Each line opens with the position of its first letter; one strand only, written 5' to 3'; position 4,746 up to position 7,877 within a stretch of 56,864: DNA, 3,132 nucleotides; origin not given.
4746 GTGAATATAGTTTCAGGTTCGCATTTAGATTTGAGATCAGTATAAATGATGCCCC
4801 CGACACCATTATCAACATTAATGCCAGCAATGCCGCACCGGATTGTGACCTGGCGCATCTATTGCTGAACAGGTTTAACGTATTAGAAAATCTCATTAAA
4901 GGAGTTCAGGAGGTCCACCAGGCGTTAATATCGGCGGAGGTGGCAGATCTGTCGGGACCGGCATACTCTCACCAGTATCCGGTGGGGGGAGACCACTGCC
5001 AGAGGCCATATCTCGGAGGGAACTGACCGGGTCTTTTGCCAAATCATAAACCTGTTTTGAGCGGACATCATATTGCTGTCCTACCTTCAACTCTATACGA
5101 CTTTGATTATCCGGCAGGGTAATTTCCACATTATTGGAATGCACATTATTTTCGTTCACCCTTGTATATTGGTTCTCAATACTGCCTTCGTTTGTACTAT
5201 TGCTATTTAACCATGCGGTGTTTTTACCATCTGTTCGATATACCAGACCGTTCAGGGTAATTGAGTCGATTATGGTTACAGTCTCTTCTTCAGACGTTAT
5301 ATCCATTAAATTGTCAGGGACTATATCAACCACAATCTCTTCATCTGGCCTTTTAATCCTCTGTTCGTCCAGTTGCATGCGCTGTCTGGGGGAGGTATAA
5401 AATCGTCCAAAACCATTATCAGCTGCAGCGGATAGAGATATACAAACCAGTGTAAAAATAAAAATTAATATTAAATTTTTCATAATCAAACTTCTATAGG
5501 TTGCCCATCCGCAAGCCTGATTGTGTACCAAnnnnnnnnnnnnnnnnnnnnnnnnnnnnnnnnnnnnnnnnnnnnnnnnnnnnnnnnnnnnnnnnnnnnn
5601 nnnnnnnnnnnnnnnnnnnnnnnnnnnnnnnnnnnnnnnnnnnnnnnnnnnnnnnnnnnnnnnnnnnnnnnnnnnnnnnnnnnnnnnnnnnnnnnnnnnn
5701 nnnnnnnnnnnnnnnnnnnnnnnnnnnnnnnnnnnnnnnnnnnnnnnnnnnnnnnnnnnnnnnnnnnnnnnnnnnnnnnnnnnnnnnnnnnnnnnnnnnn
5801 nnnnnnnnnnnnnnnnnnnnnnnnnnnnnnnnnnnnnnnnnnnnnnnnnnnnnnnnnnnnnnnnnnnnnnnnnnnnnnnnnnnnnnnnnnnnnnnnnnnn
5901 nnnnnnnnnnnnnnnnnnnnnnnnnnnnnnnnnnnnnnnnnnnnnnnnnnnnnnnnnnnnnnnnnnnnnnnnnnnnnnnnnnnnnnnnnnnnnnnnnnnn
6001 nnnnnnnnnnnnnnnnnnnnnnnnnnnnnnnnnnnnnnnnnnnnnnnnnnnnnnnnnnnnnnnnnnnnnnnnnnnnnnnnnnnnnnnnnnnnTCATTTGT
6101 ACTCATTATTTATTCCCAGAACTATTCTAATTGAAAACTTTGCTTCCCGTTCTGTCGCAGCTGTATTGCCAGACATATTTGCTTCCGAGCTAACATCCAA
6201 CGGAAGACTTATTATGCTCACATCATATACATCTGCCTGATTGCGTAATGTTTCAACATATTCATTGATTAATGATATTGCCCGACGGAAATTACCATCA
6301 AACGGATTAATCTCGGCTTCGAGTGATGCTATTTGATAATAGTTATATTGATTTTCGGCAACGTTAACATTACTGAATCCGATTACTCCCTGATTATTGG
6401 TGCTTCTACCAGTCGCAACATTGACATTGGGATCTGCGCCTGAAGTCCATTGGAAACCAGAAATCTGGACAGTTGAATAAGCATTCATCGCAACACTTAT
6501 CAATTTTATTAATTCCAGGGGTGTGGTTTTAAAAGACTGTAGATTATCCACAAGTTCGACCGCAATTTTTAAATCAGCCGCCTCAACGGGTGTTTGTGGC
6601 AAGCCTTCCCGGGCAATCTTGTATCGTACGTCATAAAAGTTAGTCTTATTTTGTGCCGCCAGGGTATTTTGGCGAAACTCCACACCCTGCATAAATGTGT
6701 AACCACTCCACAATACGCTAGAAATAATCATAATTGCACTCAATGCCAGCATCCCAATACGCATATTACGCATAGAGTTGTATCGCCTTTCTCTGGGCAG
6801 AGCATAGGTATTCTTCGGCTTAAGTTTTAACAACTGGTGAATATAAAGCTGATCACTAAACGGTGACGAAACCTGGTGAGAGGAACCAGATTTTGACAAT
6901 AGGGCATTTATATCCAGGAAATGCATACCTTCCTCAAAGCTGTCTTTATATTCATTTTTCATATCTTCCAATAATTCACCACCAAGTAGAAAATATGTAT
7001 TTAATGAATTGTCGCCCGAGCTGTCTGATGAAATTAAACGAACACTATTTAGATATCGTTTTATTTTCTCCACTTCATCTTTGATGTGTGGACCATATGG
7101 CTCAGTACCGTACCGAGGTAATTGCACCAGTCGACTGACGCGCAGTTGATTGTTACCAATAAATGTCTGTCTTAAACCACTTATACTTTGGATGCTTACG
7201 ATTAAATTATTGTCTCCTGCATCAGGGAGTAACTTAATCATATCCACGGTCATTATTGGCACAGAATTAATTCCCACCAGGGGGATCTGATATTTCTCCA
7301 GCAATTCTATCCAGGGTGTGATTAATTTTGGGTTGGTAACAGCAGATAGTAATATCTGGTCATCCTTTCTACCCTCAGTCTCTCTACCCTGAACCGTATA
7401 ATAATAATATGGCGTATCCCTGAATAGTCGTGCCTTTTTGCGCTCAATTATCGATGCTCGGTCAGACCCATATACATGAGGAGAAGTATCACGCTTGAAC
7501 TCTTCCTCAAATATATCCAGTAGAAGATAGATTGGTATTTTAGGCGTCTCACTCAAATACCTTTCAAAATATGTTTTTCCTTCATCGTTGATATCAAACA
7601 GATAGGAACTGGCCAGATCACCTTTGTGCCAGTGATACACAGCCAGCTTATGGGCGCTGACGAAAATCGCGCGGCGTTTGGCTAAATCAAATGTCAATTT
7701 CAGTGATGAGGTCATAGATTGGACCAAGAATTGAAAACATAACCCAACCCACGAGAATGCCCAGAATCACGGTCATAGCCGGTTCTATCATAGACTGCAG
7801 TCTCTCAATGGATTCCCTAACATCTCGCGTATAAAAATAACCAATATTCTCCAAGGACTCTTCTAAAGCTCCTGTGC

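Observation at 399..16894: Compact, rearranged MSHA/T2SS-like type IV filament operon lacking a major pilin, prepilin peptidase and standard minor pilins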

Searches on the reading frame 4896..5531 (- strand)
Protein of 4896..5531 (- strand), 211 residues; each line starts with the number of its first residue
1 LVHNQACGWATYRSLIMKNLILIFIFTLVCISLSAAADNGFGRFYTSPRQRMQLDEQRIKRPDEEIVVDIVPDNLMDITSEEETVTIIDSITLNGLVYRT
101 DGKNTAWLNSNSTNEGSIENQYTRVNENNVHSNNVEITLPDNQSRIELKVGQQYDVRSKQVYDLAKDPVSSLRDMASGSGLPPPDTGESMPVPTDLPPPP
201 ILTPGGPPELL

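Call 3: search_protein_families(library=pfam, proteins=[window:4896-5531:-], max_evalue=0.01)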
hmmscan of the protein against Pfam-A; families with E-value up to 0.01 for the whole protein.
window:4896-5531:- (211 aa): 0 families

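Call 5: search_protein_families(library=ncbifam, proteins=[window:4896-5531:-], max_evalue=0.01)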
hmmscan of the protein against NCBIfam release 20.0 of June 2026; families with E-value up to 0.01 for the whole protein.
window:4896-5531:- (211 aa): 0 families

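Call 27: search_solved_structures(query=A5, max_evalue=10)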
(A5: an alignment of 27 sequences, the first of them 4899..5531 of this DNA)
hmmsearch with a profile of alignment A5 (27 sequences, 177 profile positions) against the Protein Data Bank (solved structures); distinct sequences matched with E-value up to 10: 10.
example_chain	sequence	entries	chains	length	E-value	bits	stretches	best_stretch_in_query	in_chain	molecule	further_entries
3kt9_A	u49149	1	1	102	0.36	13.6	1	103-148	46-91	Aprataxin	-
3hb9_A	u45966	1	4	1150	0.59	12.9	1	108-164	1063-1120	Pyruvate carboxylase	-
3ho8_A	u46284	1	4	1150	0.59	12.9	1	108-164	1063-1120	Pyruvate carboxylase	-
3hbl_A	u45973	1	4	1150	0.59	12.9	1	108-164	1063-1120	Pyruvate carboxylase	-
8gk8_C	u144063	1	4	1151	0.59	12.9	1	108-164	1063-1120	Pyruvate carboxylase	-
4hnt_A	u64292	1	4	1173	0.62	12.8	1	108-164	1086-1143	Pyruvate carboxylase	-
4hnv_A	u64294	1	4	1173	0.62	12.8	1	108-164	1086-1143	Pyruvate carboxylase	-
4hnu_A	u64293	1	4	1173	0.62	12.8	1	108-164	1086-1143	Pyruvate carboxylase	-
3bg5_A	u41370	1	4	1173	0.62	12.8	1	108-164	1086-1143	Pyruvate carboxylase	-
9fqr_Xm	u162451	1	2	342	4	10.2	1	28-67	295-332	Leucine-rich repeat-containing protein 23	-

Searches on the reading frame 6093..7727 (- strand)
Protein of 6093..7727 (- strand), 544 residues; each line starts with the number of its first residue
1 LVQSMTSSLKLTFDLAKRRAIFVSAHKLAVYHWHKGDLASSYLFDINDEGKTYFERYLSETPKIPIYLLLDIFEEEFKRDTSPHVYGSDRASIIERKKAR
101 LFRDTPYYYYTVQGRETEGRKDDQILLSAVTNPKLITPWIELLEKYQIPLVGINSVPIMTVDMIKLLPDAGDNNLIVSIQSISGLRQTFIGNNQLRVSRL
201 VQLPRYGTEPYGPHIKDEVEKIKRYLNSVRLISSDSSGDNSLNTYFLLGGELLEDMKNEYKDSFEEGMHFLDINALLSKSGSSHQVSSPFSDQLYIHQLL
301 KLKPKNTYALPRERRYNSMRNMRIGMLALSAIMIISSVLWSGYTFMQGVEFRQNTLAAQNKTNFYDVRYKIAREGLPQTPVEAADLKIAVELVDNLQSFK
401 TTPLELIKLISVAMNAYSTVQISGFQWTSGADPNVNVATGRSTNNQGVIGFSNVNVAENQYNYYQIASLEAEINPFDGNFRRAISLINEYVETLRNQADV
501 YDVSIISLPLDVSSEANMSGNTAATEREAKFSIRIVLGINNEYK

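Call 3: search_protein_families(library=pfam, proteins=[window:6093-7727:-], max_evalue=0.01)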
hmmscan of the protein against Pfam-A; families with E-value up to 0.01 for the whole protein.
window:6093-7727:- (544 aa): 0 families

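Call 5: search_protein_families(library=ncbifam, proteins=[window:6093-7727:-], max_evalue=0.01)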
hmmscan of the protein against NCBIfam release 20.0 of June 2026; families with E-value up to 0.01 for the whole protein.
window:6093-7727:- (544 aa): 0 families

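Call 25: search_solved_structures(query=A3, max_evalue=10)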
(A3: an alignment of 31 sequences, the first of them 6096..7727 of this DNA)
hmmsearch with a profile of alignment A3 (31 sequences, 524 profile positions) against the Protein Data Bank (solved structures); distinct sequences matched with E-value up to 10: 1.
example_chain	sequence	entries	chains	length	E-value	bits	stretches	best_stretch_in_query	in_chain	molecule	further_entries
3g4s_V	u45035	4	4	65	1.4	10.5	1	339-386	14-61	50S ribosomal protein L29P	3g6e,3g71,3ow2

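Call 29: search_protein_families(library=pfam, alignment_id=A3, max_evalue=1)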
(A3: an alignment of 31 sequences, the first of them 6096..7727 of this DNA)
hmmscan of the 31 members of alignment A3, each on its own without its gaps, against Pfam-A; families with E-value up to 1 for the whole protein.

A. member 1, window:6096-7727:- (544 aa): 0 families

B. families by the number of members that match (of 31 scanned): 19 families
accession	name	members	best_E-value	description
PF12806.12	Acyl-CoA_dh_C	2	0.046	Acetyl-CoA dehydrogenase C-terminal like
PF04136.21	COG3_N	1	0.0037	Conserved oligomeric Golgi complex subunit 3, N-terminal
PF12693.12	GspL_C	1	0.0074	GspL periplasmic domain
PF04625.18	DEC-1_N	1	0.012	DEC-1 protein, N-terminal region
PF12694.12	cpYpsA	1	0.012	Circularly permutated YpsA SLOG family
PF14286.12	DHHW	1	0.035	DHHW protein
PF18713.7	DUF5645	1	0.071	Domain of unknown function (DUF5645)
PF09280.16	XPC-binding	1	0.077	XPC-binding domain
PF14240.11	YHYH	1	0.077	YHYH protein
PF04859.17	DUF641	1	0.097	Plant protein of unknown function (DUF641)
PF14276.11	DUF4363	1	0.12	Domain of unknown function (DUF4363)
PF07602.17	DUF1565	1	0.13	Protein of unknown function (DUF1565)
PF16708.10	LppA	1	0.14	Lipoprotein confined to pathogenic Mycobacterium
PF20885.2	NPB13-l_MII_rpt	1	0.16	Nuclear pore complex-interacting protein B13-like, MII repeat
PF22560.2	GMT-wHTH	1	0.16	GMT-like wHTH domain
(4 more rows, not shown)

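Call 33: find_homologous_proteins(query=window:6096-7727:-, max_evalue=0.001)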
Query window:6096-7727:- (544 aa): 186 proteins with E <= 0.001 among 8000 candidates; the best 120 are listed.
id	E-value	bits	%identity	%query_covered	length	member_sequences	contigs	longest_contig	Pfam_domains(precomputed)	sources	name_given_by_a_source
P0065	0.0e+0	1199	100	99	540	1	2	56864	-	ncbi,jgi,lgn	ncbi:MAG: hypothetical protein ACI9XC_000007 [Gammaproteobacteria bacterium]|jgi:hypothetical protei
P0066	5.1e-258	875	70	99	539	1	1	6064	-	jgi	jgi:hypothetical protein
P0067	2.8e-245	833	66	99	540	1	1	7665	-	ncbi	-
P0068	7.0e-245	832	67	98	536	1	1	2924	-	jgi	jgi:hypothetical protein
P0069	1.0e-243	828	66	99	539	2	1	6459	-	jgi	jgi:hypothetical protein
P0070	1.3e-242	824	67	99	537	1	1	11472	-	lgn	-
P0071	3.2e-242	823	67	99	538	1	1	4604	-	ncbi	-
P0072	5.2e-241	819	65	99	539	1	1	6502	-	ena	-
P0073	6.3e-241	819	65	99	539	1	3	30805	-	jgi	jgi:hypothetical protein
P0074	7.9e-241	818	66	99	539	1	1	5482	-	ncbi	-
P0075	2.0e-239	814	66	99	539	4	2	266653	-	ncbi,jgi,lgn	jgi:hypothetical protein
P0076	1.5e-238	811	65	99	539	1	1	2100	-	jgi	jgi:hypothetical protein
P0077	4.4e-238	809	66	99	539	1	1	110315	-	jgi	-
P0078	1.1e-235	801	63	99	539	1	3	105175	-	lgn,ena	-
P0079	5.3e-235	799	64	99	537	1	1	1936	-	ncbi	ncbi:MAG: hypothetical protein WD709_00800 [Gammaproteobacteria bacterium]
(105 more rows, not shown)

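Call 46: predict_structure(alignment_id=A7)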
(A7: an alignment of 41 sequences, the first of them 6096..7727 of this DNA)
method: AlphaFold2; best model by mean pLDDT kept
length: 544 residues; sequences in the alignment: 41
mean_pLDDT: 80.5   pTM: 0.60
mean pLDDT of the five models: 80.5, 80.3, 78.4, 78.3, 77.1
residues with pLDDT >= 90: 151; 70-90: 289; 50-70: 72; < 50: 32
segments of 3 or more residues with pLDDT < 50: 1-7, 379-382, 513-524, 542-544
pLDDT, mean of each block of 10 residues (from residue 1): 47 81 92 91 92 95 94 75 82 86 84 77 87 88 95 92 89 91 89 88 86 91 88 64 90 88 78 92 86 92 88 91 90 92 84 80 79 57 53 55 77 85 83 67 52 58 83 84 86 85 81 44 57 84 41
secondary structure, 60 per line:
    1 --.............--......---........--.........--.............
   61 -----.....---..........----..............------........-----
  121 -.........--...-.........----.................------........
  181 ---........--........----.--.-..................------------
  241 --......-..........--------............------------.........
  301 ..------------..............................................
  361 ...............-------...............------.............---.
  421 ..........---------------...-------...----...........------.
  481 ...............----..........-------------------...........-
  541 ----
elements in order: H3-15 E18-23 E27-34 E37-45 H48-60 E66-70 E74-83 H88-101 E108-115 E122-130 H137-145 E150-155 H156-166 E173-180 E184-191 E194-201 H211-228 E243-248 H250-259 E268-272 H273-279 H292-302 H315-375 H383-397 H404-416 E420-430 E446-448 E463-473 H480-495 E500-509 E529-539

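Call 49: fold_search(model_id=the predicted structure, library=pdb)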
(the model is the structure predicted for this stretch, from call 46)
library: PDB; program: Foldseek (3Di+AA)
matches with E <= 10: 1119; with E <= 0.001: 125
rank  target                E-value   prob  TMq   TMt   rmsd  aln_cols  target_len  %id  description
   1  5eou_B                6.2e-11  1.00  0.38  0.56   5.3       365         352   12  Pseudomonas aeruginosa PilM:PilN1-12 bound to ATP (released 2016-04-27)
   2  5eox_B                1.3e-10  1.00  0.34  0.48   6.6       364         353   12  Pseudomonas aeruginosa PilM bound to ADP (released 2016-04-27)
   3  5eoy_B                4.9e-10  1.00  0.35  0.49   6.6       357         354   12  Pseudomonas aeruginosa SeMet-PilM bound to ADP (released 2016-04-27)
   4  5eoy_A                5.2e-10  1.00  0.35  0.50   6.6       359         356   13  Pseudomonas aeruginosa SeMet-PilM bound to ADP (released 2016-04-27)
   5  5eox_A                5.5e-10  1.00  0.34  0.48   6.9       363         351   12  Pseudomonas aeruginosa PilM bound to ADP (released 2016-04-27)
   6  5eq6_B                5.8e-10  1.00  0.35  0.49   7.0       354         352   13  Pseudomonas aeruginosa PilM bound to AMP-PNP (released 2016-04-27)
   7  5eq6_A                2.7e-09  1.00  0.34  0.48   6.6       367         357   12  Pseudomonas aeruginosa PilM bound to AMP-PNP (released 2016-04-27)
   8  3wt0_D                3.4e-09  1.00  0.26  0.34  14.6       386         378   10  Crystal Structure Analysis of Cell Division Protein (released 2015-04-29)
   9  5eou_A                5.1e-09  1.00  0.36  0.54   6.1       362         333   10  Pseudomonas aeruginosa PilM:PilN1-12 bound to ATP (released 2016-04-27)
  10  3hrg                  6.1e-09  1.00  0.30  0.53   6.9       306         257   10  Crystal structure of Bacteroides thetaiotaomicron BT_3980, protein with actin-like ATPase fold and unknown function (NP_ (released 2009-06-23)
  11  3wt0_A                8.1e-09  1.00  0.28  0.37  13.2       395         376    9  Crystal Structure Analysis of Cell Division Protein (released 2015-04-29)
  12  4a2a_A                1.4e-08  1.00  0.27  0.36  13.1       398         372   10  Thermotoga maritima FtsA:FtsZ(336-351) (released 2012-04-25)
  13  2ych_A                2.2e-08  1.00  0.38  0.57   5.9       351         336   13  PilM-PilN type IV pilus biogenesis complex (released 2011-05-11)
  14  3wt0_C                2.6e-08  1.00  0.27  0.36  13.2       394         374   10  Crystal Structure Analysis of Cell Division Protein (released 2015-04-29)
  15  3wqt_C                2.7e-08  1.00  0.32  0.43   7.8       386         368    7  Staphylococcus aureus FtsA complexed with AMPPNP (released 2014-10-08)
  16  1yf5                  5.4e-08  1.00  0.29  0.55   6.7       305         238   10  Cyto-Epsl: The Cytoplasmic Domain Of Epsl, An Inner Membrane Component Of The Type II Secretion System Of Vibrio Cholera (released 2005-05-03)
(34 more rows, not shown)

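Call 55: find_encoding_contigs(protein=P0065, flank=10000, max_places=6)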
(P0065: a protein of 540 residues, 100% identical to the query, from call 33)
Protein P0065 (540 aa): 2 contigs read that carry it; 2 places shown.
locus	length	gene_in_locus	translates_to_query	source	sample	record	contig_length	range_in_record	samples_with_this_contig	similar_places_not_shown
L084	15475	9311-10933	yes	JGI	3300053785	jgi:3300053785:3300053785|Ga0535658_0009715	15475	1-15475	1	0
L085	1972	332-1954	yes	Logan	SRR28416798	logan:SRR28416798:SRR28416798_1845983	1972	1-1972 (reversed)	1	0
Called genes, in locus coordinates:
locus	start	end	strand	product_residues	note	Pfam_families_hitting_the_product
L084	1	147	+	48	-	?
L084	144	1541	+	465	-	PF00072:Response_reg, PF00158:Sigma54_activat, PF14532:Sigma54_activ_2, PF25601:AAA_lid_14, PF02954:HTH_8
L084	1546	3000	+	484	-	PF13191:AAA_16 (weak), PF13401:AAA_22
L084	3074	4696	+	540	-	PF07655:Secretin_N_2 (weak), PF00263:Secretin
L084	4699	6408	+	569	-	PF00515:TPR_1 (faint), PF07719:TPR_2 (faint), PF13176:TPR_7 (faint), PF13424:TPR_12 (faint), PF13428:TPR_14 (faint), PF13432:TPR_16 (faint), PF14559:TPR_19 (weak), PF23914:TPR_CcmH_CycH (faint)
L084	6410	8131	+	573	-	PF05157:MshEN, PF00437:T2SSE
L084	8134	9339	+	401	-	PF28597:T2SSF_N (weak), PF00482:T2SSF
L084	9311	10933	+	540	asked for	-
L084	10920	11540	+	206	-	-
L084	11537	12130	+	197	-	-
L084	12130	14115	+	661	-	-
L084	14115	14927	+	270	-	-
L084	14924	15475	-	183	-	?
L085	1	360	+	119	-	?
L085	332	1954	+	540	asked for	-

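Call 56: find_encoding_contigs(protein=P0075, flank=10000, max_places=1)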
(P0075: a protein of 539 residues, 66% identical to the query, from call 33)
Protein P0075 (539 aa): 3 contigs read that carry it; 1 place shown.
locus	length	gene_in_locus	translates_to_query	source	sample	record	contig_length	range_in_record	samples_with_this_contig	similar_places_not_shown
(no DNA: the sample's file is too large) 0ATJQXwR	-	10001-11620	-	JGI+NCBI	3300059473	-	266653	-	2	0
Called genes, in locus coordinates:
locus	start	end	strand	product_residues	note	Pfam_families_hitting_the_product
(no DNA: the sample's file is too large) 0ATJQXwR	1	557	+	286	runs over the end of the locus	PF02219:MTHFR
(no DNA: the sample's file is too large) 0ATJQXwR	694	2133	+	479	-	PF00072:Response_reg, PF07728:AAA_5 (faint), PF00158:Sigma54_activat, PF14532:Sigma54_activ_2, PF25601:AAA_lid_14, PF02954:HTH_8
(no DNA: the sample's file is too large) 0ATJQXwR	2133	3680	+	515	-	PF13191:AAA_16 (faint), PF13401:AAA_22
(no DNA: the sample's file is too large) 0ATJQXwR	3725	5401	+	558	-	PF07660:STN (weak), PF07655:Secretin_N_2 (weak), PF00263:Secretin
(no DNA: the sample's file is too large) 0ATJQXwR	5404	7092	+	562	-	PF13428:TPR_14 (faint), PF07719:TPR_2 (faint), PF13414:TPR_11 (faint), PF13424:TPR_12 (faint), PF13432:TPR_16 (faint), PF14559:TPR_19 (weak), PF23914:TPR_CcmH_CycH (faint)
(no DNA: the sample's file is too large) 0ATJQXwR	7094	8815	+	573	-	PF05157:MshEN, PF00437:T2SSE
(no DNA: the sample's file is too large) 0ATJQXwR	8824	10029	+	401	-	PF28597:T2SSF_N (weak), PF00482:T2SSF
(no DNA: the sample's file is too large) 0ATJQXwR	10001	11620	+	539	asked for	-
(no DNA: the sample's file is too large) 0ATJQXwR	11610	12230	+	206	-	-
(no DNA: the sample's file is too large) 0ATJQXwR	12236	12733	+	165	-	-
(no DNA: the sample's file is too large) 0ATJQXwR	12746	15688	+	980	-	-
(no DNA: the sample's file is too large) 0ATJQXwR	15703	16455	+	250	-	PF07963:N_methyl (weak)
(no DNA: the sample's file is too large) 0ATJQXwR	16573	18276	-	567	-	PF02518:HATPase_c (weak)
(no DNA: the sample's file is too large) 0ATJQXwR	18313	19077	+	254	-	PF12679:ABC2_membrane_2 (faint), PF12698:ABC2_membrane_3 (weak), PF13346:ABC2_membrane_5 (weak)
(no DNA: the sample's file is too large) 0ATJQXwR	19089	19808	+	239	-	-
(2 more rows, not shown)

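Call 81: search_protein_representatives(alignment_id=A7)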
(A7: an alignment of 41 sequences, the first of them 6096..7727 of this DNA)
Query: 41 sequences, 536 profile positions. Proteins with E-value up to 0.001 (for the whole library): 2552; up to 1e-10: 1923; up to 1e-30: 1124. The best 150 are listed.
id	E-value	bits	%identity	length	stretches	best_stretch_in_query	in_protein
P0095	3.2e-268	907.1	-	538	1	1-536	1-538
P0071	2.8e-261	884.2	-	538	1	1-535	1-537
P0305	3.5e-218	741.9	-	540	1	1-536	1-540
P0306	1.1e-209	713.9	-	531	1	1-533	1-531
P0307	7.2e-206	701.3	-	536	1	1-532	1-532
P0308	9.6e-203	691.0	-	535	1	1-536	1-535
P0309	1.5e-192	657.3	-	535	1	1-534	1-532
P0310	5.2e-186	635.8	-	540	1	1-534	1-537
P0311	1.2e-183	628.0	-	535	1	1-535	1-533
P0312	3.3e-178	610.0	-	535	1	1-535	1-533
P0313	1.3e-177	608.1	-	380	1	1-380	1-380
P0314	1.2e-176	604.9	-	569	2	49-533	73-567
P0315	1.7e-174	597.8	-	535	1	1-535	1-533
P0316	2.0e-168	577.7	-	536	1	1-530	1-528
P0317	3.3e-168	577.1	-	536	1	1-533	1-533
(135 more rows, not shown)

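Call 85: search_dna_similar(query=window:6096-7727:-, collection=plasmids, mode=protein, max_evalue=0.001, max_rows=10)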
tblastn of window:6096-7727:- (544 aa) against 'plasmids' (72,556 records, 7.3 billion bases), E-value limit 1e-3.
No match.
